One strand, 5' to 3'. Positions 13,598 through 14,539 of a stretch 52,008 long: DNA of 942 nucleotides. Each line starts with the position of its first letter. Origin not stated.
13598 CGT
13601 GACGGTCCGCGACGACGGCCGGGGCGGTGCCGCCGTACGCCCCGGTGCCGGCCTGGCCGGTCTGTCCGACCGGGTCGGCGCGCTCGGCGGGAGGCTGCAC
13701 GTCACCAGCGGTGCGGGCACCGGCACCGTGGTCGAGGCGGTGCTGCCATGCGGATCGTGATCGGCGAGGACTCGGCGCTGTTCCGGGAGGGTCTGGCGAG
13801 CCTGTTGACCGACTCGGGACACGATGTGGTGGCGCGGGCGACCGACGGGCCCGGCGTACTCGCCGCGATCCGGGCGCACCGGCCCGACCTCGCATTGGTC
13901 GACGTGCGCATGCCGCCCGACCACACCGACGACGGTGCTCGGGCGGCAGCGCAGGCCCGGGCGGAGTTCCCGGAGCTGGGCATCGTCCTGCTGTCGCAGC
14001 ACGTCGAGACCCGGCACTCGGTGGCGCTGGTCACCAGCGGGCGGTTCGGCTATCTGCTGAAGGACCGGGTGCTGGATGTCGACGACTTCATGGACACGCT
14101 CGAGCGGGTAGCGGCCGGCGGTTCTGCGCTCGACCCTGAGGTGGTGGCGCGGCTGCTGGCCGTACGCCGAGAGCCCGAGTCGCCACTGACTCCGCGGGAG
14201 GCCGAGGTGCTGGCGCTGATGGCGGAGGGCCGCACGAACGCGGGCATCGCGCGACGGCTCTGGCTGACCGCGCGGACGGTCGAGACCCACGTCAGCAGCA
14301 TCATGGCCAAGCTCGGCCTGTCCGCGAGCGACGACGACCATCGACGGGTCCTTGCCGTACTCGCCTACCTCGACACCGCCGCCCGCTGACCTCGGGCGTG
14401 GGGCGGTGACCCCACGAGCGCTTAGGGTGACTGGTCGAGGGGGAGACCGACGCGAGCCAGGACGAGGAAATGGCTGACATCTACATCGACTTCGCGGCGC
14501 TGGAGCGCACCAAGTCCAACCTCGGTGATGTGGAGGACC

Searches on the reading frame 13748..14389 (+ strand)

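Call 52: search_protein_families(library=pfam, proteins=[window:13748-14389:+], max_evalue=0.0001)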
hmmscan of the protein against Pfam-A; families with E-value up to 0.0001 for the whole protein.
window:13748-14389:+ (213 aa): 2 families
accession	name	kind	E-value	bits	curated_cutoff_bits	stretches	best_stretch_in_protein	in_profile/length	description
PF00196.25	GerE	-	8.5e-16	57.8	23.5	1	146-191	2-47/57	Bacterial regulatory proteins, luxR family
PF00072.30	Response_reg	-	3.8e-15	56.5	30.2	1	3-106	1-100/111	Response regulator receiver domain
